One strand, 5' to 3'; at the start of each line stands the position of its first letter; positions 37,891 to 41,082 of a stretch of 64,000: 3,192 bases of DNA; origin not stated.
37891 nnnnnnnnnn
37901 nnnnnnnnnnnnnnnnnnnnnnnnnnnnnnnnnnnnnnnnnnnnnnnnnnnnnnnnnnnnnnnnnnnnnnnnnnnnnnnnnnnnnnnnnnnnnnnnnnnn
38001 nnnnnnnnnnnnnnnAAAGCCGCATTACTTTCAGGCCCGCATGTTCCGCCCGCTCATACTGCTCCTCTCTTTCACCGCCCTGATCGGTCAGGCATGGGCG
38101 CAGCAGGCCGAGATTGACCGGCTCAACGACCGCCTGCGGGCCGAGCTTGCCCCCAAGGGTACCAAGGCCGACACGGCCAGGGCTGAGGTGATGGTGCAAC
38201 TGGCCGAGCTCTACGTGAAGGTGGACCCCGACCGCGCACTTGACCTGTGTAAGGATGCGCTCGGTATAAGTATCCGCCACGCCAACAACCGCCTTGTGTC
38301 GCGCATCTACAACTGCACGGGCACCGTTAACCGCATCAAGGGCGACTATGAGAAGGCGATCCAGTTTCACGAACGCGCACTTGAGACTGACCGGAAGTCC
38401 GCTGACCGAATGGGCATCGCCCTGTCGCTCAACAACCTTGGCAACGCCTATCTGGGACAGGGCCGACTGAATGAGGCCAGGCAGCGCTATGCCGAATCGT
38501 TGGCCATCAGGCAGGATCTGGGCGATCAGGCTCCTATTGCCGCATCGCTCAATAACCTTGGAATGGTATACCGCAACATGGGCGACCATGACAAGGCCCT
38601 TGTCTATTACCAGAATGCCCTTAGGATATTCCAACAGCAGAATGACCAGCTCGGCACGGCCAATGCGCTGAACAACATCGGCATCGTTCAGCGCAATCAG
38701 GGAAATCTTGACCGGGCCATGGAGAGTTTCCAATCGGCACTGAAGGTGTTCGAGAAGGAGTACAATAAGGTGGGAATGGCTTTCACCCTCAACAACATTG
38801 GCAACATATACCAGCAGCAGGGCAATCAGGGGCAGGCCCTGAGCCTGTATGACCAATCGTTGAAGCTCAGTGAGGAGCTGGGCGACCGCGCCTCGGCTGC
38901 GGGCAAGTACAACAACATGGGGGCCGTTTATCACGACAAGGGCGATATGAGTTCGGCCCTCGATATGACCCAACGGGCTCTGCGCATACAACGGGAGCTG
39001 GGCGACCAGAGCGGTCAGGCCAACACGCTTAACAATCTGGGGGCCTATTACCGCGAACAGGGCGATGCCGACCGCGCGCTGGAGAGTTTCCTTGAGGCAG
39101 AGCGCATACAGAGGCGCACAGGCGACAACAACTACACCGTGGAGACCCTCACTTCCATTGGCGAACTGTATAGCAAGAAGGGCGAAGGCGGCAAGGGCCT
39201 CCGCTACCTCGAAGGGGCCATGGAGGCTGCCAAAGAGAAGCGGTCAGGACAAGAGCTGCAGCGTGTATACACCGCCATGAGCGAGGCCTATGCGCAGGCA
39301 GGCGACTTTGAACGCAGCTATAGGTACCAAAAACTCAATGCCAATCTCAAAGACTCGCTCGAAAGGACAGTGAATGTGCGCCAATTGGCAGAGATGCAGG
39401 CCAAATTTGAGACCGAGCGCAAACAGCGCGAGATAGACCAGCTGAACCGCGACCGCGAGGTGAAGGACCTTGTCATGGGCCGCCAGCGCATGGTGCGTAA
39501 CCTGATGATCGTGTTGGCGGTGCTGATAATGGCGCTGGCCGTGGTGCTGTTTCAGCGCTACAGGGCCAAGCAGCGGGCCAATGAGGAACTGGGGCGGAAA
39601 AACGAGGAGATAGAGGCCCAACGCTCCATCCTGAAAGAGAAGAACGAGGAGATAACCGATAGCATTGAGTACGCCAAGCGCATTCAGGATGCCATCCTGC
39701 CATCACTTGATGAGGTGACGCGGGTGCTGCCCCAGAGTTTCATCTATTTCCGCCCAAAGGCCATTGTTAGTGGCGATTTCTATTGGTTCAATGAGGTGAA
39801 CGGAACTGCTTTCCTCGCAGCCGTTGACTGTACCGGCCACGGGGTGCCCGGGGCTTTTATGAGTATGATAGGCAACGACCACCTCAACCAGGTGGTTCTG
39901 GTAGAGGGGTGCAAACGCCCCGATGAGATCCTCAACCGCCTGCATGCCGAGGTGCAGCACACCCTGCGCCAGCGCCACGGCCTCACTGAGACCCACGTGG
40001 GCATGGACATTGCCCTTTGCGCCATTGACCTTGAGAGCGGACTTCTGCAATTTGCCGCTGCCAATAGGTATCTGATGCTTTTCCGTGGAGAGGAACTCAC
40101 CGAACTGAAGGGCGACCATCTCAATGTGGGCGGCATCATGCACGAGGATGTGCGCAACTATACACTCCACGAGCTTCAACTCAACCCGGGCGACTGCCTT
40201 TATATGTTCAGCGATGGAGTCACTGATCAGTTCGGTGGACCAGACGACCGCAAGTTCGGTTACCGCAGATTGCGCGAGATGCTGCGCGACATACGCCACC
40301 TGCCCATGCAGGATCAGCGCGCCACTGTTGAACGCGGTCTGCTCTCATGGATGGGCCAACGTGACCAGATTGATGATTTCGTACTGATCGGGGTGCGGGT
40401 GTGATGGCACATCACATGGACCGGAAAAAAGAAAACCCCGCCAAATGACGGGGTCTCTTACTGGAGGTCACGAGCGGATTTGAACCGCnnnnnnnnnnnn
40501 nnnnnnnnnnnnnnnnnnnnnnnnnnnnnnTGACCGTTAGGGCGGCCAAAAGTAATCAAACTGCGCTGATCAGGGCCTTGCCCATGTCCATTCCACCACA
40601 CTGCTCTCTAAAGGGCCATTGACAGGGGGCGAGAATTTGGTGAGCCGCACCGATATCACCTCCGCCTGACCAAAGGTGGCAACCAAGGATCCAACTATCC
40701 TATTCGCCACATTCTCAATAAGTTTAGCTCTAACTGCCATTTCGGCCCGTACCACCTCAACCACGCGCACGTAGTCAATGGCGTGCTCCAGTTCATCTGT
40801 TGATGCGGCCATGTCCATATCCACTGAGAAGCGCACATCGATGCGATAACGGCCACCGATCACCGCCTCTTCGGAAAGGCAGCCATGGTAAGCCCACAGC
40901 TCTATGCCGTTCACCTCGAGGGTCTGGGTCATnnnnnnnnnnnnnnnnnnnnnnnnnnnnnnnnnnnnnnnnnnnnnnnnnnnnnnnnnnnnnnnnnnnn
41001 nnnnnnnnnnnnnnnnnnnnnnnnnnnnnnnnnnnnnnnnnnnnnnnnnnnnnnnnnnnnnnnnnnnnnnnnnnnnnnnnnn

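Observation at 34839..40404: Two adjacent transmembrane sensors ending in PP2C/SpoIIE phosphatase domains, without visible partner-switching partners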

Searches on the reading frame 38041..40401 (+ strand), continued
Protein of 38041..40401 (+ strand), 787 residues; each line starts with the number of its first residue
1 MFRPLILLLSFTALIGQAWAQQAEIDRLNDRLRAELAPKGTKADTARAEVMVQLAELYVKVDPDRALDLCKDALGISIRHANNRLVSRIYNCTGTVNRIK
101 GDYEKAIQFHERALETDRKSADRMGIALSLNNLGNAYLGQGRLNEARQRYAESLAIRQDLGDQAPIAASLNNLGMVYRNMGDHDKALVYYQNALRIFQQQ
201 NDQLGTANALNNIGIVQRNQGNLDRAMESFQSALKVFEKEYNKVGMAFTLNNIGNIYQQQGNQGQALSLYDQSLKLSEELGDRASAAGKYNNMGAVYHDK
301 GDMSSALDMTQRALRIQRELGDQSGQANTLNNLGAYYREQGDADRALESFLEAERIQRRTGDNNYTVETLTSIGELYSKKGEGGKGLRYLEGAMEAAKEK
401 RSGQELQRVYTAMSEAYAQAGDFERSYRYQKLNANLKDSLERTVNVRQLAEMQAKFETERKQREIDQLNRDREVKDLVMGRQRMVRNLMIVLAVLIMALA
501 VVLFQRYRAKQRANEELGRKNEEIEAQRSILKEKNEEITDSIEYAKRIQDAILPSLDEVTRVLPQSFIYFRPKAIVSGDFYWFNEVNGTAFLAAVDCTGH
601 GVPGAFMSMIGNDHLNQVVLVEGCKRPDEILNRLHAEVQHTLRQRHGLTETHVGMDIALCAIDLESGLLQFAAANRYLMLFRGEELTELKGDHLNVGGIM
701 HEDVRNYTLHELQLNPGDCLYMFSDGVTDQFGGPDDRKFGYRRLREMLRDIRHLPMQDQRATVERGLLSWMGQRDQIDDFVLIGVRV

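Call 74: find_encoding_contigs(protein=P0196, flank=8000, max_places=1)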
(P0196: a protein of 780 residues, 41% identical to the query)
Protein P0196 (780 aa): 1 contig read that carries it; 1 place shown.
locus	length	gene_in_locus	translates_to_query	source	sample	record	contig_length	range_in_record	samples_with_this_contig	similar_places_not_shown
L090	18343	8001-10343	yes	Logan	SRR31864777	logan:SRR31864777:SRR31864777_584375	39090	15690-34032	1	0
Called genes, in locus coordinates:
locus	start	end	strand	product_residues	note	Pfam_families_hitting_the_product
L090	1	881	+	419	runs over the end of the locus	PF05090:HTTM, PF22777:VKGC_lumenal_dom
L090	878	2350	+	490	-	PF00578:AhpC-TSA, PF08534:Redoxin, PF13905:Thioredoxin_8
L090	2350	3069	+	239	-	PF13181:TPR_8 (faint), PF07719:TPR_2 (faint), PF13174:TPR_6 (faint), PF14559:TPR_19 (faint)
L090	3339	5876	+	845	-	PF26696:PTL_trimer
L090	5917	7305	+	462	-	PF00085:Thioredoxin (faint), PF00578:AhpC-TSA, PF08534:Redoxin, PF13098:Thioredoxin_2, PF13905:Thioredoxin_8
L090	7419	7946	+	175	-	PF13858:DUF4199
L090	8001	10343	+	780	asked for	PF13424:TPR_12, PF00515:TPR_1, PF13424:TPR_12, PF14938:SNAP, PF13424:TPR_12, PF00515:TPR_1, PF13424:TPR_12, PF07228:SpoIIE, +19 more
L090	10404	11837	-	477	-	PF02812:ELFV_dehydrog_N, PF00208:ELFV_dehydrog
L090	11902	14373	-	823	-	PF13620:CarboxypepD_reg, PF13715:CarbopepD_reg_2, PF07715:Plug, PF00593:TonB_dep_Rec_b-barrel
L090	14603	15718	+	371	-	PF02481:DNA_processg_A, PF17782:WHD_DprA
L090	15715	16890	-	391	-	PF22660:RS_preATP-grasp-like, PF01071:GARS_A (faint), PF02222:ATP-grasp, PF02786:CPSase_L_D2 (weak), PF07478:Dala_Dala_lig_C, PF21244:PurT_C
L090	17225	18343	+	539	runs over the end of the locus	-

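Call 75: find_encoding_contigs(protein=P0195, flank=8000, max_places=1)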
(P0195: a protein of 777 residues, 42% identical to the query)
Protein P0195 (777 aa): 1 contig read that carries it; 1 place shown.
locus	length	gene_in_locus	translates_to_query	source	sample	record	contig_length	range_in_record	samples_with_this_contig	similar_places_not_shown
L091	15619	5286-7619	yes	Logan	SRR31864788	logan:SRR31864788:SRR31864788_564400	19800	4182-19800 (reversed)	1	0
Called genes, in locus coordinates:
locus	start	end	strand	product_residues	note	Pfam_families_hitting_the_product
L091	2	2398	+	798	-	?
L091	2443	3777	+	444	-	PF14289:DUF4369 (faint), PF17127:DUF5106 (weak), PF00578:AhpC-TSA, PF08534:Redoxin, PF00085:Thioredoxin (faint), PF13098:Thioredoxin_2, PF13905:Thioredoxin_8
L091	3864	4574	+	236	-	PF13181:TPR_8 (faint), PF07719:TPR_2 (faint), PF13428:TPR_14 (faint), PF13174:TPR_6 (faint)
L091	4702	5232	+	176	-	PF13858:DUF4199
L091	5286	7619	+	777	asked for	PF00515:TPR_1 (weak), PF13424:TPR_12, PF14938:SNAP, PF13424:TPR_12, PF00515:TPR_1, PF13424:TPR_12, PF13424:TPR_12, PF07228:SpoIIE, +16 more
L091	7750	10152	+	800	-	PF06119:NIDO, PF13573:SprB (faint), PF00801:PKD, PF18911:PKD_4, PF13585:CHU_C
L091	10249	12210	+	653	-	PF26766:Choice_anch_L, PF13585:CHU_C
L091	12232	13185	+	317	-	PF02219:MTHFR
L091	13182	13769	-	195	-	PF00677:Lum_binding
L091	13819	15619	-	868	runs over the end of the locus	PF00041:fn3 (faint), PF13585:CHU_C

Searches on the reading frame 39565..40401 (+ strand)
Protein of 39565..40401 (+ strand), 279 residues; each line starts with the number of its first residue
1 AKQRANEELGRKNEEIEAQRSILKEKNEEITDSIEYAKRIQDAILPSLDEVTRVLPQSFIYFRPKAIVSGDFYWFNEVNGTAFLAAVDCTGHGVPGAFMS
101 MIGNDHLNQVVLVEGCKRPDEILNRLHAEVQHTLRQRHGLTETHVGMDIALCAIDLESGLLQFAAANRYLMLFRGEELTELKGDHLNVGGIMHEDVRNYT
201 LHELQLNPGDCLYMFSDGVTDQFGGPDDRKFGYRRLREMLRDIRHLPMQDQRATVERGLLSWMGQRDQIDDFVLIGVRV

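Call 35: search_solved_structures(query=window:39565-40401:+, max_evalue=0.01, show_alignments=1)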
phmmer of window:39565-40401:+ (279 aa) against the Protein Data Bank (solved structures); distinct sequences matched with E-value up to 0.01: 4.
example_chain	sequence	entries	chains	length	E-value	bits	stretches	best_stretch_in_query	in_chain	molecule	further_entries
6k4e_A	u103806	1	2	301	8.7e-38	133.3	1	14-278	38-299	Putative serine phosphatase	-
3t91_A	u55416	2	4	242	0.00068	22.1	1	66-227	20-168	Stage II sporulation protein E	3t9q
5ucg_A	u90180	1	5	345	0.0014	21.1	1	66-227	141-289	Stage II sporulation protein E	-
5mqh_A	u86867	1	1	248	0.0024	20.4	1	66-227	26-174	Serine phosphatase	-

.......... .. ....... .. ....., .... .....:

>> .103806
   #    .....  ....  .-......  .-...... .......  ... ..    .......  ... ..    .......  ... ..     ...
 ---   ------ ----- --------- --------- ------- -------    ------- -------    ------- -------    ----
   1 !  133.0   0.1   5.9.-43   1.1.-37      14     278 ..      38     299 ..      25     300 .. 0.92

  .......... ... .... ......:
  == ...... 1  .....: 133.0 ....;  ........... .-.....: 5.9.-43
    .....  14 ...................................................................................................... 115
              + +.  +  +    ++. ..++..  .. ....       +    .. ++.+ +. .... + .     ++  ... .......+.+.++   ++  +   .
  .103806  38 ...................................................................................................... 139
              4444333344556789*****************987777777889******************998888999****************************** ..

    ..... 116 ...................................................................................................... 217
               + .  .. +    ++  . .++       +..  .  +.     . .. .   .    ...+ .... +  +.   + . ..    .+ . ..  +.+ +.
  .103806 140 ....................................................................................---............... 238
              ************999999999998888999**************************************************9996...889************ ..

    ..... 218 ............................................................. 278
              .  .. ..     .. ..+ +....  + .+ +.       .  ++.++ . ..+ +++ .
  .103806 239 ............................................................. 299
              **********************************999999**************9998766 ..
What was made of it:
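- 39595..40401 (+): Gene 2 cytoplasmic coiled-coil linker plus SiaA-type PP2C domain, with catalytic residues intact. PDB 6K4E 8.7e-38, against SpoIIE 7e-4 (call 35).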

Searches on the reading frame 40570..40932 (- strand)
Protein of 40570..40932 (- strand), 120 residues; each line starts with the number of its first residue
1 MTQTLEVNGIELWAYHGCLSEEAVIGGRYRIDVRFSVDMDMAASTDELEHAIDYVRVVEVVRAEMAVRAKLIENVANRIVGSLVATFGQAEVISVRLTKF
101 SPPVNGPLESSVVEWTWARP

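Call 10: search_protein_families(library=pfam, proteins=[window:40570-40932:-], max_evalue=0.001)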
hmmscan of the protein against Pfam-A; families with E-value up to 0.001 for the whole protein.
window:40570-40932:- (120 aa): 1 family
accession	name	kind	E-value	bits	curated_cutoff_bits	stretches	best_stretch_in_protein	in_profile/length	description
PF02152.23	FolB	-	5.4e-26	91.8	31.8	1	6-115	2-112/113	Dihydroneopterin aldolase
